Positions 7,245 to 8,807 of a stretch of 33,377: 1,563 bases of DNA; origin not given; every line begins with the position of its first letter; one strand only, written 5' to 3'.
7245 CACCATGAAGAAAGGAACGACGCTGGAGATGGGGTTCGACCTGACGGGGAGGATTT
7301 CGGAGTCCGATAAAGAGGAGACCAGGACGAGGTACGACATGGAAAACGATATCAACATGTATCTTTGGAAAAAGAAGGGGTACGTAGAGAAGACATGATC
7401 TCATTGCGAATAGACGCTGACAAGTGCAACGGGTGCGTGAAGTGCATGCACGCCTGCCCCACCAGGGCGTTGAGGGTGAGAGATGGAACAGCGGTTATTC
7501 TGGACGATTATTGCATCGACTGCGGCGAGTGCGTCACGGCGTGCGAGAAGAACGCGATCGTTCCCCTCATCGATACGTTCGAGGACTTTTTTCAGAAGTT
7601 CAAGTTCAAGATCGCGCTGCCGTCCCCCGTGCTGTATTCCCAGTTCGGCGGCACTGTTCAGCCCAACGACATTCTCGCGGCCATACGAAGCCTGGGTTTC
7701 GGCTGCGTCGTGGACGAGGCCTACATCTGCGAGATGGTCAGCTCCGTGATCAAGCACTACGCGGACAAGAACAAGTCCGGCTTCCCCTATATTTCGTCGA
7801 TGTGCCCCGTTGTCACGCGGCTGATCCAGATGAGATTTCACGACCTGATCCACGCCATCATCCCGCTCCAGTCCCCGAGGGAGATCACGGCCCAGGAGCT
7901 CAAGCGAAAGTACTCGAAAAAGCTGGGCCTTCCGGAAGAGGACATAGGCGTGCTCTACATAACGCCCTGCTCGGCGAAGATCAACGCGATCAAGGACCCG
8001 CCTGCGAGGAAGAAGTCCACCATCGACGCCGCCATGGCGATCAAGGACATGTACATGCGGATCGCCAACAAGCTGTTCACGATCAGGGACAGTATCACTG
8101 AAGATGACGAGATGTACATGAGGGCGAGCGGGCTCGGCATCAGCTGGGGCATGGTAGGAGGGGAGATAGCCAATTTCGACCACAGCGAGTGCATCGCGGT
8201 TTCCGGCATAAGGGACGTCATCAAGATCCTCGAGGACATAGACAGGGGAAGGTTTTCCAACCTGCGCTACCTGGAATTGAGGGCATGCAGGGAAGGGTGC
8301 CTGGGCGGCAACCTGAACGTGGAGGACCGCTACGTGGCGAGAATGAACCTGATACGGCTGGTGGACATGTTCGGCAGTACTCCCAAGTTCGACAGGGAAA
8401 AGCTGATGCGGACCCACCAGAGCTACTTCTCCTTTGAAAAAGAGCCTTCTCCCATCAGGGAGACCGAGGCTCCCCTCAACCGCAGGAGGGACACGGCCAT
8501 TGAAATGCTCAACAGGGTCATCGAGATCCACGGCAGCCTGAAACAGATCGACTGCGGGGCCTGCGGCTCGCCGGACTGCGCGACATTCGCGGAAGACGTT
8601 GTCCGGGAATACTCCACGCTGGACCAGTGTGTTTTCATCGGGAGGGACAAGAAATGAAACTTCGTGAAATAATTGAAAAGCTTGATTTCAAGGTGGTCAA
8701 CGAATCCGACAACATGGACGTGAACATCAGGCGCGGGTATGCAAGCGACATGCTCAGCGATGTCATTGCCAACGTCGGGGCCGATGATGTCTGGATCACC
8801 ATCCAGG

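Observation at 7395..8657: HydS-like [FeFe]-hydrogenase homolog: all four H-cluster cysteines retained, proton-relay Cys and both conserved Met replaced, extra Cx2Cx4Cx16C motif, no PAS domain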

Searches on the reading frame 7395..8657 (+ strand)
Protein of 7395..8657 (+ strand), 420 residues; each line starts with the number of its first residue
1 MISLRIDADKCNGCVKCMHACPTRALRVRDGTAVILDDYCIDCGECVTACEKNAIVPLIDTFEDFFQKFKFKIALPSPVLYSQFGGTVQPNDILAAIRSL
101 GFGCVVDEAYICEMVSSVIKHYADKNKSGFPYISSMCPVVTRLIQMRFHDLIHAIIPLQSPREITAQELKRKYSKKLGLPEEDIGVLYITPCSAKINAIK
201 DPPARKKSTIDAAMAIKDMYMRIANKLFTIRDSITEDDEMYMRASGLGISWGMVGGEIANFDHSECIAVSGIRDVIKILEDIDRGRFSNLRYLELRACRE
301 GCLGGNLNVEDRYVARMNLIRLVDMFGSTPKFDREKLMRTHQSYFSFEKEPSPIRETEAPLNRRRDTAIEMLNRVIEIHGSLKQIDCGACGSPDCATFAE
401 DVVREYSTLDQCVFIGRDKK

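Call 3: search_protein_families(library=pfam, proteins=[window:7395-8657:+], max_evalue=0.01)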
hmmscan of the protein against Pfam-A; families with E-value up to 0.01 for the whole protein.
window:7395-8657:+ (420 aa): 14 families
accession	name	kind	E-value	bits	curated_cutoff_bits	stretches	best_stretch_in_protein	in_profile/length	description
PF02906.19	Fe_hyd_lg_C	-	3.8e-29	102.5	22.1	1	73-305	4-244/245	Iron only hydrogenase large subunit, C-terminal domain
PF13237.11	Fer4_10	-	3.2e-10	40.2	25.5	1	4-50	2-52/53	4Fe-4S dicluster domain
PF04060.18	FeS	-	1e-09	38.4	23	1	384-414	3-33/33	Putative Fe-S cluster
PF00037.32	Fer4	-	1.3e-07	31.6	21.1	2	5-26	2-23/24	4Fe-4S binding domain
PF13187.11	Fer4_9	-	2.2e-07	31.2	27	1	10-55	1-52/52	4Fe-4S dicluster domain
PF12837.12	Fer4_6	-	4.1e-07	30.1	25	2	34-55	3-24/24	4Fe-4S binding domain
PF12838.12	Fer4_7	-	1.9e-06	28.7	27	1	10-54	1-52/52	4Fe-4S dicluster domain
PF14697.11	Fer4_21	-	1.2e-05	25.7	35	2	33-55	1-23/59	4Fe-4S dicluster domain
PF13484.11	Fer4_16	-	0.00043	21.4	30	0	10-29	1-20/66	4Fe-4S double cluster binding domain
PF13183.11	Fer4_8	-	0.00067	20.6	27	0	38-57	3-16/68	4Fe-4S dicluster domain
PF12797.12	Fer4_2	-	0.0022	18.3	24.5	1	5-23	4-22/22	4Fe-4S binding domain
PF25160.1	LdpA_Fe-S-bd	-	0.0048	17.1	27.6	0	6-27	23-44/49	LdpA Fe-S cluster-binding domain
PF17179.9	Fer4_22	-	0.006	17.8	27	0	5-23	75-93/95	4Fe-4S dicluster domain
PF13746.11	Fer4_18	-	0.0083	16.8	27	1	8-52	58-97/114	4Fe-4S dicluster domain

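Call 4: search_protein_families(library=ncbifam, proteins=[window:7395-8657:+], max_evalue=0.01)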
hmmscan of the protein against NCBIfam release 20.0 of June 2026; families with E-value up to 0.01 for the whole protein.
window:7395-8657:+ (420 aa): 57 families (the best 25 are shown)
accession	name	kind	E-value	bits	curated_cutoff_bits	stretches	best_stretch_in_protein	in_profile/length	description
TIGR04105.1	FeFe_hydrog_B1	subfamily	1.1e-27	96.9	450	2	72-310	224-460/462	monomeric [FeFe] hydrogenase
TIGR02512.1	FeFe_hydrog_A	subfamily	5.8e-25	88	405.95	1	4-256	2-284/375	[FeFe] hydrogenase, group A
NF040763.1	FeFe_hydrog_A6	exception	1.4e-18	66.6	765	1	37-256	187-422/571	NADH-dependent [FeFe] hydrogenase, group A6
NF005505.0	PRK07118.1-4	equivalog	8.1e-12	45.2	378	2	10-55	217-262/265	Fe-S cluster domain-containing protein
NF041836.1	rnfB_Methano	equivalog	9.9e-12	44.9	445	2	10-55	217-262/265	Rnf electron transport complex subunit RnfB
TIGR01944.1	rnfB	subfamily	2.3e-11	43.6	68.7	2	6-56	110-161/190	RnfABCDGE type electron transport complex subunit B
NF040762.1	Hydr_FeFe_Clost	exception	4.1e-11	42.2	900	1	4-257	139-422/572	ferredoxin hydrogenase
NF005504.0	PRK07118.1-3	equivalog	2.4e-10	40.2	437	2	9-57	219-267/293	Fe-S cluster domain-containing protein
NF005506.0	PRK07118.1-5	equivalog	1.4e-09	37.8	388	1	378-417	42-81/279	Fe-S cluster domain-containing protein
NF040864.1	HgcB_ferredoxin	equivalog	1.8e-09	37.3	99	1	2-55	7-61/93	mercury methylation ferredoxin HgcB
TIGR04041.1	activase_YjjW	hypoth_equivalog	2.7e-09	36.8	250.2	1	9-55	41-87/276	YjjW family glycine radical enzyme activase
TIGR02700.1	flavo_MJ0208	hypoth_equivalog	3e-09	36.5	251.35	1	5-56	144-195/234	dihydromethanopterin reductase (acceptor)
NF005503.0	PRK07118.1-2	equivalog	8.3e-09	35.1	252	1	11-55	140-184/292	RnfABCDGE type electron transport complex subunit B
TIGR03294.1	FrhG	equivalog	9.6e-09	35.3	245.5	1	7-53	172-218/228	coenzyme F420 hydrogenase subunit gamma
NF058577.1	FdxA_fam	equivalog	1.6e-08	34.6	65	1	8-54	6-52/52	4Fe-4S ferredoxin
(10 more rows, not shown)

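Call 6: search_solved_structures(query=window:7395-8657:+, max_evalue=0.001, show_alignments=3)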
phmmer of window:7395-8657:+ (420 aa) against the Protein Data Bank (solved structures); distinct sequences matched with E-value up to 0.001: 63 (the best 60 are shown).
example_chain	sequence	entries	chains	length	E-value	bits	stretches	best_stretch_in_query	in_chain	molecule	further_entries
7qv7_D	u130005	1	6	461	7.8e-17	64.5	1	86-216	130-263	Hydrogen dependent carbon dioxide reductase subunit HydA2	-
8ru6_B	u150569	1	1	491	2.9e-16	62.6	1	4-224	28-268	Periplasmic [Fe] hydrogenase large subunit,CpI,Periplasmic [Fe] hydrogenase small subunit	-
8ryh_A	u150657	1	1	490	5e-16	61.8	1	4-224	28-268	Periplasmic [Fe] hydrogenase large subunit,Periplasmic [Fe] hydrogenase small subunit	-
9gnk_A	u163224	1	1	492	5.3e-16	61.7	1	4-224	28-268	Periplasmic [Fe] hydrogenase large subunit,Periplasmic [Fe] hydrogenase small subunit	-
9gbu_A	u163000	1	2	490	1.2e-15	60.6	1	4-224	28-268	Periplasmic [Fe] hydrogenase large subunit,Periplasmic [Fe] hydrogenase small subunit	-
8a6t_A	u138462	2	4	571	1.6e-15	60.1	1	35-256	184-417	Electron bifurcating hydrogenase subunit HydA1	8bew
8rxj_A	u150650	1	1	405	1.9e-15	59.9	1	4-225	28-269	Periplasmic [Fe] hydrogenase large subunit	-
8bj7_A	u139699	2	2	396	2e-15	59.9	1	4-225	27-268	Periplasmic [Fe] hydrogenase large subunit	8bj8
8rtg_A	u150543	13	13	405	2.1e-15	59.8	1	4-225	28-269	Periplasmic [Fe] hydrogenase large subunit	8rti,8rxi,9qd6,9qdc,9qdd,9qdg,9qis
1hfe_L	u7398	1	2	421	2.2e-15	59.7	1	4-225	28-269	PROTEIN (FE-ONLY HYDROGENASE (E.C.1.18.99.1) (LARGER SUBUNIT))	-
1e08_A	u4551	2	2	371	2.2e-15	59.7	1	5-225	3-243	[FE]-HYDROGENASE (LARGE SUBUNIT) | PERIPLASMIC [FE] HYDROGENASE LARGE SUBUNIT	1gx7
6sg2_AAA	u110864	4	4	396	2.3e-15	59.7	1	4-225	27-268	Periplasmic [Fe] hydrogenase large subunit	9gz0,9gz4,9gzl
9r9v_A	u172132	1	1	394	2.3e-15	59.7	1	4-225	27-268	Periplasmic [Fe] hydrogenase large subunit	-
9hpx_A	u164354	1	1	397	2.3e-15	59.7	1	4-225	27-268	Periplasmic [Fe] hydrogenase large subunit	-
7p5h_A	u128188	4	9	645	1.1e-14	57.4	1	35-257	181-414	Fe-hydrogenase, subunit alpha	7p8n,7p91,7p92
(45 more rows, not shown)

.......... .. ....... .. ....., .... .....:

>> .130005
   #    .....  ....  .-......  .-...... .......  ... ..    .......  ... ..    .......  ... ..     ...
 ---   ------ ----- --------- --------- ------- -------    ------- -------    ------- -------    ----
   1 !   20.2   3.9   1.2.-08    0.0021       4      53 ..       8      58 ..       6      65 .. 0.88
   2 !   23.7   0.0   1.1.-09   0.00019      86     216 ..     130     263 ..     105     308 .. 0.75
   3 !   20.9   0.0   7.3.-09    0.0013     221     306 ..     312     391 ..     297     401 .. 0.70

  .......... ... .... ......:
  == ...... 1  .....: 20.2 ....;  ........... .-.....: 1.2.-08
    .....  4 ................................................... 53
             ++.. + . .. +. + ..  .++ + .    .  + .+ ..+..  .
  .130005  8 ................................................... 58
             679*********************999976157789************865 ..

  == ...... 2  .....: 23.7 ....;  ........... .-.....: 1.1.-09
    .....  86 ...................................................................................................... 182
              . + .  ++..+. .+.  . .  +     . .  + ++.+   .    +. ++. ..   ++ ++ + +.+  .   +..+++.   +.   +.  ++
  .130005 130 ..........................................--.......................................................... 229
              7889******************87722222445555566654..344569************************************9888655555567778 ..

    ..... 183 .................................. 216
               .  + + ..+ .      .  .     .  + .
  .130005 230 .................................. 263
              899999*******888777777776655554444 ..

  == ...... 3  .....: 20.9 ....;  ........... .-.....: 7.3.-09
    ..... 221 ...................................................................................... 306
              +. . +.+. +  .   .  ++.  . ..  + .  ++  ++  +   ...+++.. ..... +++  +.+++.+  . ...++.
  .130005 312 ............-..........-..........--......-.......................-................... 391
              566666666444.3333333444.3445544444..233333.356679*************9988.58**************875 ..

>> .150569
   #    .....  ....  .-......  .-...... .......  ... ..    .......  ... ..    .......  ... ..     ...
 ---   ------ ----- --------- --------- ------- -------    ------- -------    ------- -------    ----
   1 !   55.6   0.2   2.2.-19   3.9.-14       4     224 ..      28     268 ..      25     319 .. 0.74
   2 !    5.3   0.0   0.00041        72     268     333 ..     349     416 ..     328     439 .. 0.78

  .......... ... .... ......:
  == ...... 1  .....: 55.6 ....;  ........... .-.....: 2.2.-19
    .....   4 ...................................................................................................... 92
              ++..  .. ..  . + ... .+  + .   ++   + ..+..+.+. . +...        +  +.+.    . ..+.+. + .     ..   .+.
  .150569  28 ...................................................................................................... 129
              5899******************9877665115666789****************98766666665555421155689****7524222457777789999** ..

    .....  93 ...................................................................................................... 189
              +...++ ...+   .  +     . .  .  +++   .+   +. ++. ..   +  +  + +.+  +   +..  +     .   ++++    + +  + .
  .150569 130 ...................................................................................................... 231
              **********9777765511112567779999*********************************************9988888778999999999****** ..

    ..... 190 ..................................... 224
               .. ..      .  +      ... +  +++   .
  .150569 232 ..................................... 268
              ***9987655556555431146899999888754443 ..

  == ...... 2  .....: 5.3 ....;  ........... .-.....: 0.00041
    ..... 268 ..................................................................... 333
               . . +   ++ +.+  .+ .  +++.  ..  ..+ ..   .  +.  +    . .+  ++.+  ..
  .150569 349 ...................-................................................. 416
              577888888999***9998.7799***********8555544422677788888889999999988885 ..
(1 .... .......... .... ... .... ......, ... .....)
